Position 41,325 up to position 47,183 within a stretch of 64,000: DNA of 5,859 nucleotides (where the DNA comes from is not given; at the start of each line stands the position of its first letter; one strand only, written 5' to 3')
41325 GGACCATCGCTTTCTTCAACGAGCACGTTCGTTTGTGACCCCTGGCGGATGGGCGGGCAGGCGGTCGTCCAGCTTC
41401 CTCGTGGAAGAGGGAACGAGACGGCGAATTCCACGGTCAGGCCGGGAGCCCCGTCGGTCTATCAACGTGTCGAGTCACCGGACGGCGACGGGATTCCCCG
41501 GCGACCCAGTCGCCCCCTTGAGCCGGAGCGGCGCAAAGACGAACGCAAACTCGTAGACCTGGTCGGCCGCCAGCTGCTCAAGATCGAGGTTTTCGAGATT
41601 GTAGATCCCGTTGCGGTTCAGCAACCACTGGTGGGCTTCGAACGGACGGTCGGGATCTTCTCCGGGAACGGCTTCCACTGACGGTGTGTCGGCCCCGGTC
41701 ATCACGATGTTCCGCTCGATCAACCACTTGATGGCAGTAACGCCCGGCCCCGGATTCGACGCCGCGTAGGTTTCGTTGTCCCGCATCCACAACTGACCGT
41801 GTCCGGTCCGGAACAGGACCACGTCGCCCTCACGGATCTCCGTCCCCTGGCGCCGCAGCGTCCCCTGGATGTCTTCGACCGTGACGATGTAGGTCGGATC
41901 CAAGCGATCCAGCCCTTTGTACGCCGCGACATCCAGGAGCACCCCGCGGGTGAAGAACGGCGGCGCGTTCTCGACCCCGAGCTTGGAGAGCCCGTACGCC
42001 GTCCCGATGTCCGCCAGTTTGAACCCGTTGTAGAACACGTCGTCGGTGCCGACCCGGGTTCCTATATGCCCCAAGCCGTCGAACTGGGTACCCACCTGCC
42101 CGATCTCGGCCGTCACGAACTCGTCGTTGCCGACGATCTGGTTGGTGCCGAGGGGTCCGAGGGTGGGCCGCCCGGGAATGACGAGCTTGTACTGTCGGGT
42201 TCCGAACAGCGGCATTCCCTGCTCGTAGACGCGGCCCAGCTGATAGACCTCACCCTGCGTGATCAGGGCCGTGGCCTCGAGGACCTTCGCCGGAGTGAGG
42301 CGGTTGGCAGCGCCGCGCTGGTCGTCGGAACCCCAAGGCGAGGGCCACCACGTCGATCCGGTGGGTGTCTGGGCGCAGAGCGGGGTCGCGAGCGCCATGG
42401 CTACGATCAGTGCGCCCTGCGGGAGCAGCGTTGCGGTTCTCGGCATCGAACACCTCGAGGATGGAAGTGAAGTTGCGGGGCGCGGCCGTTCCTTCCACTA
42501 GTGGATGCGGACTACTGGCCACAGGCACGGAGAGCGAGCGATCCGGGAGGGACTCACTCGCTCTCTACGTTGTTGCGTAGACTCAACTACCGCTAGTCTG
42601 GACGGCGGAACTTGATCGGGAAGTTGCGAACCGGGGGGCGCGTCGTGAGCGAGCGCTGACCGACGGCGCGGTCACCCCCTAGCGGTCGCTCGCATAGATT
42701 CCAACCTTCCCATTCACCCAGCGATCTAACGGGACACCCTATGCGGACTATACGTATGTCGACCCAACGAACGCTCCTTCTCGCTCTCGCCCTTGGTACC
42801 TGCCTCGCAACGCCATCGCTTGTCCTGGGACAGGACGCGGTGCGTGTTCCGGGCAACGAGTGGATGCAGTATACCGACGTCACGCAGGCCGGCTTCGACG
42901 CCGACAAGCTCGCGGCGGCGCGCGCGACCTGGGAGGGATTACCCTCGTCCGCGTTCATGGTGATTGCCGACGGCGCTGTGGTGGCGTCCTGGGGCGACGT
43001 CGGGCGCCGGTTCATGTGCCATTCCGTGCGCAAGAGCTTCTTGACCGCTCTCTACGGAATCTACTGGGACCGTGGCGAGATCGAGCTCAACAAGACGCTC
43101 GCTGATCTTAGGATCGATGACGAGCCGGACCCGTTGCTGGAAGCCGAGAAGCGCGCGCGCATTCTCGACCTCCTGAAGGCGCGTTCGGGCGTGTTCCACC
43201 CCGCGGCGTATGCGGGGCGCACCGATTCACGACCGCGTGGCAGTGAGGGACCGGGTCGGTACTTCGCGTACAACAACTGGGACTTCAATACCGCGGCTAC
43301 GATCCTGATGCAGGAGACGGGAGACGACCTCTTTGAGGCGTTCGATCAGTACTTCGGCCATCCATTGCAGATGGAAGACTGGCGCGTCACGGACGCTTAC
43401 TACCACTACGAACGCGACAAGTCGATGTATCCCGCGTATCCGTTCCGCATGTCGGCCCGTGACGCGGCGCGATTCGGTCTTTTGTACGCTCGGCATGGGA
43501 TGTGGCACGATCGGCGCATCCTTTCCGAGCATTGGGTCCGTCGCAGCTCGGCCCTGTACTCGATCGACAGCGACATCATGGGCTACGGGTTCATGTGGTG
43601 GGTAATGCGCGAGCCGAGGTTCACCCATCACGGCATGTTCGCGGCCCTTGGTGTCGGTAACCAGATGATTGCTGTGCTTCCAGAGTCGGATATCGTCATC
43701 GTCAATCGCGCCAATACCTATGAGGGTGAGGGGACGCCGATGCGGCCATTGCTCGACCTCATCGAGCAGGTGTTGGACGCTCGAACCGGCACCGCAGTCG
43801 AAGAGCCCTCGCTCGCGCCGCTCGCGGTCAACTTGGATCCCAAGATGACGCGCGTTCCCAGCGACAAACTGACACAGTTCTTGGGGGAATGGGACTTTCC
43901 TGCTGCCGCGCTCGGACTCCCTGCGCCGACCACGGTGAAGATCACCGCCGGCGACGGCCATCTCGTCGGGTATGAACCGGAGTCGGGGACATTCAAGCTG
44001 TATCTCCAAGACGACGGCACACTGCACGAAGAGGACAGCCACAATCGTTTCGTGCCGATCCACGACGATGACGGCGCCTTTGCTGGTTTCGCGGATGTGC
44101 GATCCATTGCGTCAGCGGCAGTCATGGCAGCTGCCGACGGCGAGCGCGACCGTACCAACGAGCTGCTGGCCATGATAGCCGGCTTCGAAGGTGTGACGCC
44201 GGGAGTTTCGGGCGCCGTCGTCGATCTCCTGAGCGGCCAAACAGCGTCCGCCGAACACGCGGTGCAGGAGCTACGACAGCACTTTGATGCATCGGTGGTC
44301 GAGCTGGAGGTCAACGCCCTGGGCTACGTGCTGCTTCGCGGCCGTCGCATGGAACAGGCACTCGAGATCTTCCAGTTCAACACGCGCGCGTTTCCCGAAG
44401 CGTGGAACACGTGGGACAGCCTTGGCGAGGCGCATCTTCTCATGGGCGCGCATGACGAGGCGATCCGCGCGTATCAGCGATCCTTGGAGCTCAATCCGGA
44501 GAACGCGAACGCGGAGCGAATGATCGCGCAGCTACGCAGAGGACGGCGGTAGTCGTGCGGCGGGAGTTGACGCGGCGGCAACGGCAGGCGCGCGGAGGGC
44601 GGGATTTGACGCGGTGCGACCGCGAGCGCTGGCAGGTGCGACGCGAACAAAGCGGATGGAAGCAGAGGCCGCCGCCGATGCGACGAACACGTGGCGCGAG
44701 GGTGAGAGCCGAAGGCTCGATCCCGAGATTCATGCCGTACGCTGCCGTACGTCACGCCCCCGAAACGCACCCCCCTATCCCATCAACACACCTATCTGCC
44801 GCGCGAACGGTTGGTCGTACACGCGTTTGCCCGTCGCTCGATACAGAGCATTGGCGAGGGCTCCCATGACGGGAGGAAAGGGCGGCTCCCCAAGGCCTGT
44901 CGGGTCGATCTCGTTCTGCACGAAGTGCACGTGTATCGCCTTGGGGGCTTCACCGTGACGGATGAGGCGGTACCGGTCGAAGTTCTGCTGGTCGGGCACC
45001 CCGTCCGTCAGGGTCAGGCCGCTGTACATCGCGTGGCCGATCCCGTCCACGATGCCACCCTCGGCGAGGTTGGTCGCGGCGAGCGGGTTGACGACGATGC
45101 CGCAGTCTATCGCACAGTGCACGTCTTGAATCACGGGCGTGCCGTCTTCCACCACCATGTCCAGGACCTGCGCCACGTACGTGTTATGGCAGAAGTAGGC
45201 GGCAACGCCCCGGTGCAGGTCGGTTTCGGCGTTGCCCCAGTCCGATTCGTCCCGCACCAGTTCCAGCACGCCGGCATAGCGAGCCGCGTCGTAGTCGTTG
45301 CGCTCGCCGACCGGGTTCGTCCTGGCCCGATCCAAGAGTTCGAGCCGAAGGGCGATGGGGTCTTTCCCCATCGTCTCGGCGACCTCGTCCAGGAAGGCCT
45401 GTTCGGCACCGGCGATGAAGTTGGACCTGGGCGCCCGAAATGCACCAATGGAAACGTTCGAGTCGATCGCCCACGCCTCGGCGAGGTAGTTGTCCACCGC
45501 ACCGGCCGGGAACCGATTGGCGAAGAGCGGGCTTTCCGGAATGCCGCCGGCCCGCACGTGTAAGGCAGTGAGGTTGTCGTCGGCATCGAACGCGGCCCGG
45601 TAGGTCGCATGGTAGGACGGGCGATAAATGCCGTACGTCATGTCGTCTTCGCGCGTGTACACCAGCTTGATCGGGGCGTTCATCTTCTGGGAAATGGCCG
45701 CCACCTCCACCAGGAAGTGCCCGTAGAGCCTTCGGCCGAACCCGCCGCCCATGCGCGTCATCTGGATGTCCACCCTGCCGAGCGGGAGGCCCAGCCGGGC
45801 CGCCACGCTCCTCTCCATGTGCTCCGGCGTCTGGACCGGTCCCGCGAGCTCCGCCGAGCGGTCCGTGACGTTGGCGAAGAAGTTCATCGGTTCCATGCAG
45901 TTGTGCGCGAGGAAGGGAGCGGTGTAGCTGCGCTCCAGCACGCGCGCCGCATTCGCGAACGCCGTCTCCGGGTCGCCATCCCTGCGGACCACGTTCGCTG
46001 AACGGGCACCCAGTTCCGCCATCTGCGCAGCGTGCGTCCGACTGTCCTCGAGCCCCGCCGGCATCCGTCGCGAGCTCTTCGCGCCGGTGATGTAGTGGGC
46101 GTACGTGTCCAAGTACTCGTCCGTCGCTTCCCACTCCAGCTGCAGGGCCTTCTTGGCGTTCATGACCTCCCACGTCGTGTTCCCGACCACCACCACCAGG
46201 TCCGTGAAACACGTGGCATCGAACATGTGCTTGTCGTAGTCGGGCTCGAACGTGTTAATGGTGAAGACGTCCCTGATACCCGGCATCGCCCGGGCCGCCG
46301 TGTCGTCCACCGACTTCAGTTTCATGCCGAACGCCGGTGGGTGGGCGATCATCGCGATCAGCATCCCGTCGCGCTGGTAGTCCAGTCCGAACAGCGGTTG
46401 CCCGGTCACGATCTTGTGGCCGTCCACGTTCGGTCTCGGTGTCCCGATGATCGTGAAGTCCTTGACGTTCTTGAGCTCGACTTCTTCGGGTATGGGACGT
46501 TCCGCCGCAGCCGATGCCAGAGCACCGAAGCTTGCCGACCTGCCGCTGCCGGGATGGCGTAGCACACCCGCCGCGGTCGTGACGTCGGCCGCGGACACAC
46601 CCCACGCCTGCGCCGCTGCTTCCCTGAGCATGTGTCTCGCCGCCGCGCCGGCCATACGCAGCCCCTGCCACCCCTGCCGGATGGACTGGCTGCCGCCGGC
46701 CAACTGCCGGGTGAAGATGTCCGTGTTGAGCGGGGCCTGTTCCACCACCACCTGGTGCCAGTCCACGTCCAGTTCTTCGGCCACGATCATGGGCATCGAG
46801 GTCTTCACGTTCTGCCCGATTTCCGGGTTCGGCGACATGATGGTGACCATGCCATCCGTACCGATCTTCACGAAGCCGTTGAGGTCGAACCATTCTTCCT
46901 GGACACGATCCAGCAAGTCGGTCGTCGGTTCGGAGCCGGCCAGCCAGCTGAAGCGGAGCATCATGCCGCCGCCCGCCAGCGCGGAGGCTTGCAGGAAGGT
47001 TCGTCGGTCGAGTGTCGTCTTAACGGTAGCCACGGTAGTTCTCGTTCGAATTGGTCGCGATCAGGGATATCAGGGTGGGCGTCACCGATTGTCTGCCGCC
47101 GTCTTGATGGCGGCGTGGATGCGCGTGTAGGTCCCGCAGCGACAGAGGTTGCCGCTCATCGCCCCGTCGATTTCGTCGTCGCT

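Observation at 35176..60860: Co-oriented, hairpin-rich intergenic repeat family that sits exactly at gene-block boundaries (cassette-like layout)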

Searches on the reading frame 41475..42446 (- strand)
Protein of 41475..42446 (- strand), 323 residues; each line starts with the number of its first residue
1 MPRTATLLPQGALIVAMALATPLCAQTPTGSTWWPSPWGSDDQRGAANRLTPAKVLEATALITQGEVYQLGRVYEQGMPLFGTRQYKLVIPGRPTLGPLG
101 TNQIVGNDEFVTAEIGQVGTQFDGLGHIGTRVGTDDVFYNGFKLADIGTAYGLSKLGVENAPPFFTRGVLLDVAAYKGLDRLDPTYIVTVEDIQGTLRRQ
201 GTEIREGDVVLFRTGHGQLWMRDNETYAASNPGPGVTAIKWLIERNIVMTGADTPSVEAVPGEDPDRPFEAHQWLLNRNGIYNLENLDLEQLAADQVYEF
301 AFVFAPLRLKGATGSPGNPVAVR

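Call 21: search_protein_families(library=pfam, proteins=[window:41475-42446:-])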
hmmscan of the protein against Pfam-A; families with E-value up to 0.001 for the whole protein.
window:41475-42446:- (323 aa): 1 family
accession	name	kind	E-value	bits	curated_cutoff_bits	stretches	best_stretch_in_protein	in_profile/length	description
PF04199.19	Cyclase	-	1.2e-26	94.1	23.1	1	69-259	2-142/142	Putative cyclase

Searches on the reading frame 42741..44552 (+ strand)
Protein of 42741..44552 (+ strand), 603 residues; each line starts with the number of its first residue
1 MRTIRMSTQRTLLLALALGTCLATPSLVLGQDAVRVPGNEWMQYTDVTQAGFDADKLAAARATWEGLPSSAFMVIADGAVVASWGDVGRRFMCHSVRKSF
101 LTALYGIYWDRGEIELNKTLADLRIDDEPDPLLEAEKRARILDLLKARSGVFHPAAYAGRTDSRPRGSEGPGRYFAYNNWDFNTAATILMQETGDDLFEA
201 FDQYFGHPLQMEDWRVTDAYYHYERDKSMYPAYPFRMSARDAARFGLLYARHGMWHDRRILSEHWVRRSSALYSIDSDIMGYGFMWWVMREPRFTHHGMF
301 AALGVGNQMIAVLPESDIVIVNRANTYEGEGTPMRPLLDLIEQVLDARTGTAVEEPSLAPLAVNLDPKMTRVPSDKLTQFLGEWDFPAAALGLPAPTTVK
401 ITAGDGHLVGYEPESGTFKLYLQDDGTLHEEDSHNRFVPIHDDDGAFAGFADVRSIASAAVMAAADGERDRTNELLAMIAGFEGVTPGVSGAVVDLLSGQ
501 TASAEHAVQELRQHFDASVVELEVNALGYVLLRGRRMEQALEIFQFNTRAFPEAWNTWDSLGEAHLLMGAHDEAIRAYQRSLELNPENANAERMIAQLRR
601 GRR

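Call 21: search_protein_families(library=pfam, proteins=[window:42741-44552:+])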
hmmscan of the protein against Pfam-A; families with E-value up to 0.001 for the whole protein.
window:42741-44552:+ (603 aa): 11 families
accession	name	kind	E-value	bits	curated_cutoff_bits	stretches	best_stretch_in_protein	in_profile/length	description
PF00144.29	Beta-lactamase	-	1.2e-21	77.7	27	1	61-329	6-313/329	Beta-lactamase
PF00515.34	TPR_1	-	7.9e-08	32.2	27.8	1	561-588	7-34/34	Tetratricopeptide repeat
PF07719.23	TPR_2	-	1.1e-07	31.9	27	1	557-588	3-34/34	Tetratricopeptide repeat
PF13432.12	TPR_16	-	8.1e-06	26.6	32.7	1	526-589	2-65/65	Tetratricopeptide repeat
PF13176.12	TPR_7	-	3.5e-05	24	27.9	0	557-588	1-32/36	Tetratricopeptide repeat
PF13428.12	TPR_14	-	5.2e-05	24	23.5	1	556-598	2-44/44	Tetratricopeptide repeat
PF13371.12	TPR_9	-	6.5e-05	23.3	35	1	529-599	3-73/73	Tetratricopeptide repeat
PF13414.12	TPR_11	-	6.6e-05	22.9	26.8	1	562-591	1-30/42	TPR repeat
PF13424.12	TPR_12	-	7.7e-05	23.2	30.1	1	527-584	9-74/77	Tetratricopeptide repeat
PF13181.12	TPR_8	-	0.00015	22.1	25.7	0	558-588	4-34/34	Tetratricopeptide repeat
PF23914.1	TPR_CcmH_CycH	-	0.00091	19.5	42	0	552-597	47-92/158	Cytochrome c-type biogenesis protein H TPR domain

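Call 39: find_homologous_proteins(query=window:42741-44552:+, max_evalue=1e-30)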
Query window:42741-44552:+ (603 aa): 725 proteins with E <= 1e-30 among 8000 candidates; the best 120 are listed.
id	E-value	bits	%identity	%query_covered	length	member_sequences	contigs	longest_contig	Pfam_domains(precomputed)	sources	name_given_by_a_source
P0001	0.0e+0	1375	100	99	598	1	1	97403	PF00515.35,PF13432.13,PF07719.24,PF00144.30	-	-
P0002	0.0e+0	1049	67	99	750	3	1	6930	PF13431.13,PF23914.2,PF13414.13,PF13176.13,PF13428.13,PF00144.30,PF14559.13,PF13371.13,PF00515.35,PF13424.13,PF13432.13,PF13429.13,PF13181.13,PF07719.24,PF13174.13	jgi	jgi:CubicO group peptidase (beta-lactamase class C family)/Tfp pilus assembly protein PilF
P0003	0.0e+0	1048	67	98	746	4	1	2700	PF13431.13,PF23914.2,PF13414.13,PF13176.13,PF13428.13,PF00144.30,PF14559.13,PF13371.13,PF00515.35,PF13424.13,PF13432.13,PF13181.13,PF07719.24,PF13174.13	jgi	jgi:CubicO group peptidase (beta-lactamase class C family)/Flp pilus assembly protein TadD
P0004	0.0e+0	1045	75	100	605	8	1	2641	PF00515.35,PF07719.24,PF00144.30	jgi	jgi:CubicO group peptidase (beta-lactamase class C family)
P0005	0.0e+0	1044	76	100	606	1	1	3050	PF00515.35,PF07719.24,PF00144.30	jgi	jgi:CubicO group peptidase (beta-lactamase class C family)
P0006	0.0e+0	1038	66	99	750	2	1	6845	PF14559.13,PF23914.2,PF13414.13,PF13371.13,PF00515.35,PF13176.13,PF13428.13,PF13181.13,PF07719.24,PF00144.30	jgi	jgi:CubicO group peptidase (beta-lactamase class C family)/tetratricopeptide (TPR) repeat protein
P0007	0.0e+0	1037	75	100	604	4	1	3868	PF13371.13,PF00515.35,PF13176.13,PF13428.13,PF13181.13,PF07719.24,PF00144.30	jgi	jgi:CubicO group peptidase (beta-lactamase class C family)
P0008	0.0e+0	1034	66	99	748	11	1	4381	PF23914.2,PF13414.13,PF13176.13,PF13428.13,PF00144.30,PF14559.13,PF13371.13,PF00515.35,PF13424.13,PF13432.13,PF13181.13,PF07719.24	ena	-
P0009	0.0e+0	1031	76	99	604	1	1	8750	PF23914.2,PF00515.35,PF13428.13,PF07719.24,PF00144.30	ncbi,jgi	jgi:CubicO group peptidase (beta-lactamase class C family)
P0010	0.0e+0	1028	67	97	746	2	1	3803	PF23914.2,PF13414.13,PF13176.13,PF13428.13,PF00144.30,PF14559.13,PF13371.13,PF00515.35,PF13424.13,PF13432.13,PF13181.13,PF07719.24,PF13174.13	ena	-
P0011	0.0e+0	1022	67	96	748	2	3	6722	PF14559.13,PF23914.2,PF13414.13,PF13371.13,PF00515.35,PF13432.13,PF13428.13,PF13181.13,PF07719.24,PF00144.30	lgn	-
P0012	0.0e+0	1019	66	99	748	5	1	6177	PF23914.2,PF13414.13,PF13176.13,PF13428.13,PF00144.30,PF14559.13,PF13371.13,PF00515.35,PF13424.13,PF13432.13,PF13181.13,PF07719.24,PF13174.13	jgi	-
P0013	0.0e+0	1017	74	99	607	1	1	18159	PF00515.35,PF13176.13,PF13428.13,PF13181.13,PF07719.24,PF00144.30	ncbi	-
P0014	0.0e+0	1016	66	98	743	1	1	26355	PF23914.2,PF13414.13,PF13176.13,PF13428.13,PF00144.30,PF14559.13,PF13371.13,PF00515.35,PF13424.13,PF13432.13,PF13181.13,PF07719.24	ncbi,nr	ncbi:MAG: serine hydrolase [Candidatus Aminicenantes bacterium]|nr:serine hydrolase [Candidatus Amin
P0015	0.0e+0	1015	75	96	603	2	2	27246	PF00515.35,PF13176.13,PF13428.13,PF13181.13,PF07719.24,PF00144.30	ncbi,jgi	jgi:CubicO group peptidase (beta-lactamase class C family)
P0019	0.0e+0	1011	75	98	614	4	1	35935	PF23914.2,PF13371.13,PF00515.35,PF13176.13,PF13428.13,PF13181.13,PF07719.24,PF00144.30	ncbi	-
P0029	4.6e-295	998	73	100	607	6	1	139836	PF13414.13,PF13371.13,PF00515.35,PF13428.13,PF13181.13,PF07719.24,PF00144.30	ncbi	-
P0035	3.6e-293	992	77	93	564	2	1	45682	PF13371.13,PF00515.35,PF13428.13,PF13181.13,PF07719.24,PF00144.30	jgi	jgi:CubicO group peptidase (beta-lactamase class C family)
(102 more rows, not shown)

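Call 40: find_encoding_contigs(protein=P0001, flank=10000, max_places=3)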
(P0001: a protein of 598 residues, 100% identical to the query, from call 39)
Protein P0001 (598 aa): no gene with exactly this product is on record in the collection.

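Call 41: find_encoding_contigs(protein=P0035, flank=10000, max_places=2)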
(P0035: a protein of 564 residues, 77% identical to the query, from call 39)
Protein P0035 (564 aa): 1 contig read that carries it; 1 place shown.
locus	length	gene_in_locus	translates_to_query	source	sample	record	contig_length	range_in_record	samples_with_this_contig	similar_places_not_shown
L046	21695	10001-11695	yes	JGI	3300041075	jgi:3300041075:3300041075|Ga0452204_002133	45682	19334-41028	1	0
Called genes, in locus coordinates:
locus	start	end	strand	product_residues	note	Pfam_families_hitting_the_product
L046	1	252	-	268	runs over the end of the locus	-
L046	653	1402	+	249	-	PF05050:Methyltransf_21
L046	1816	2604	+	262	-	PF05050:Methyltransf_21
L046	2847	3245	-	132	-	PF26941:DUF8292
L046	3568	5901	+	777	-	PF00582:Usp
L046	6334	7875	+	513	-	PF22039:HUTI_composite_bact (weak), PF01979:Amidohydro_1, PF07969:Amidohydro_3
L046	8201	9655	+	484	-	PF13354:Beta-lactamase2 (faint), PF00144:Beta-lactamase, PF07719:TPR_2 (faint), PF13428:TPR_14 (faint)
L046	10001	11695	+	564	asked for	PF00144:Beta-lactamase, PF13371:TPR_9 (faint), PF13428:TPR_14 (faint), PF13181:TPR_8 (faint), PF00515:TPR_1 (weak), PF07719:TPR_2 (weak)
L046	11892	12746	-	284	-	PF00106:adh_short, PF08659:KR, PF13561:adh_short_C2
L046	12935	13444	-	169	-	-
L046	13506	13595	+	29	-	-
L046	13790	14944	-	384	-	PF00561:Abhydrolase_1, PF12697:Abhydrolase_6 (faint)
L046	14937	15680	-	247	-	-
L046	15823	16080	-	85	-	PF00069:Pkinase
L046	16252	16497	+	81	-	PF04014:MazE_antitoxin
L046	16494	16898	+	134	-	PF01850:PIN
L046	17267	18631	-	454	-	PF01408:GFO_IDH_MocA, PF21252:Glyco_hydro_109_C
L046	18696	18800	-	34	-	-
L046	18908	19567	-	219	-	-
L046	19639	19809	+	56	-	-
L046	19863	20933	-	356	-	-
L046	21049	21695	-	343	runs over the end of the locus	PF02633:Creatininase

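Call 42: find_encoding_contigs(protein=P0019, flank=10000, max_places=2)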
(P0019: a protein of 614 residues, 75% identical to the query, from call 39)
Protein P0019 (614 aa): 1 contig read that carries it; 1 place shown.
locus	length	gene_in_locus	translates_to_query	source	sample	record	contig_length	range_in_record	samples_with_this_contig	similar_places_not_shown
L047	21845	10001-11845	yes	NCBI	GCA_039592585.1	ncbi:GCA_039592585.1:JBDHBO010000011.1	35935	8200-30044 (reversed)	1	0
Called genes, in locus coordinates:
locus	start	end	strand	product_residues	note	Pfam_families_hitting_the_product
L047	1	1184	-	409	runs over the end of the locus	PF12704:MacB_PCD, PF02687:FtsX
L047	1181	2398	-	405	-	PF12704:MacB_PCD, PF02687:FtsX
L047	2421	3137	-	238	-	PF00005:ABC_tran, PF13304:AAA_21 (faint)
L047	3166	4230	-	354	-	PF00364:Biotin_lipoyl (faint), PF25917:BSH_RND, PF25919:BSH_CusB, PF25973:BSH_CzcB, PF25990:Beta-barrel_YknX (weak), PF25954:Beta-barrel_RND_2 (weak), PF25967:RND-MFP_C (weak), PF25989:YknX_C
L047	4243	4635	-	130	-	-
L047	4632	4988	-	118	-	-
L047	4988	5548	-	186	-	PF07638:Sigma70_ECF (faint), PF04542:Sigma70_r2, PF08281:Sigma70_r4_2, PF04545:Sigma70_r4 (weak)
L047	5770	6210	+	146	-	-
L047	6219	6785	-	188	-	PF13489:Methyltransf_23, PF01209:Ubie_methyltran, PF01728:FtsJ (weak), PF01135:PCMT (weak), PF13847:Methyltransf_31, PF13649:Methyltransf_25, PF08241:Methyltransf_11, PF08242:Methyltransf_12, +1 more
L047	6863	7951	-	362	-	-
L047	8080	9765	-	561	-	PF07969:Amidohydro_3, PF01979:Amidohydro_1 (weak)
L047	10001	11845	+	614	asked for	PF00144:Beta-lactamase, PF13428:TPR_14 (faint), PF13371:TPR_9 (faint), PF13176:TPR_7 (faint), PF23914:TPR_CcmH_CycH (faint), PF00515:TPR_1 (weak), PF07719:TPR_2, PF13181:TPR_8 (weak)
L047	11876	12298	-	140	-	-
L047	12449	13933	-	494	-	PF01565:FAD_binding_4, PF08031:BBE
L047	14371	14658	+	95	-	-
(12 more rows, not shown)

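Call 43: find_encoding_contigs(protein=P0029, flank=10000, max_places=2)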
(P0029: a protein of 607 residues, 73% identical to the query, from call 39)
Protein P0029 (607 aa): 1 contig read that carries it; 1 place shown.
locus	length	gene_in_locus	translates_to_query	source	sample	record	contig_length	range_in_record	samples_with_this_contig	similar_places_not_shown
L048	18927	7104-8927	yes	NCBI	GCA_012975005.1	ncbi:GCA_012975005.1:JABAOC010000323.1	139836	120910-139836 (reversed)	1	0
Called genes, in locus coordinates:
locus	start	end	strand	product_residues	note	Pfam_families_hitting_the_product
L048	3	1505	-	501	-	?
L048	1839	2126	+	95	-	-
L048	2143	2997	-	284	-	PF20244:DUF6599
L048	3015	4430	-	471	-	PF00248:Aldo_ket_red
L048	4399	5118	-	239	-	PF01058:Oxidored_q6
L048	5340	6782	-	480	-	PF00939:Na_sulph_symp, PF03600:CitMHS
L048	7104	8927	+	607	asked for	PF13428:TPR_14 (faint), PF00144:Beta-lactamase, PF13181:TPR_8 (faint), PF13371:TPR_9 (weak), PF13414:TPR_11 (faint), PF00515:TPR_1 (weak), PF07719:TPR_2 (weak)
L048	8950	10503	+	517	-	PF05708:Peptidase_C92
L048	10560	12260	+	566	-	PF00501:AMP-binding, PF13193:AMP-binding_C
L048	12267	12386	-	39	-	-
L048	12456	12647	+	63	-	-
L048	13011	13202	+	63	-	-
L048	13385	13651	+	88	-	-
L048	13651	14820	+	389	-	PF00144:Beta-lactamase, PF13354:Beta-lactamase2 (faint)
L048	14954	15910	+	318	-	PF00753:Lactamase_B, PF12706:Lactamase_B_2 (weak)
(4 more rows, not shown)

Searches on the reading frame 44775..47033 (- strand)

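Call 21: search_protein_families(library=pfam, proteins=[window:44775-47033:-])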
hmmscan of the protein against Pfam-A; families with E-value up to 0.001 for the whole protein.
window:44775-47033:- (752 aa): 2 families
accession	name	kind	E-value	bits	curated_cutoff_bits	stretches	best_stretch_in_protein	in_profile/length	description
PF02738.23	MoCoBD_1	-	4.8e-34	118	27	1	347-564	8-241/244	Molybdopterin cofactor-binding domain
PF20256.3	MoCoBD_2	-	1.3e-27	97.5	27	2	53-193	50-183/283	Molybdopterin cofactor-binding domain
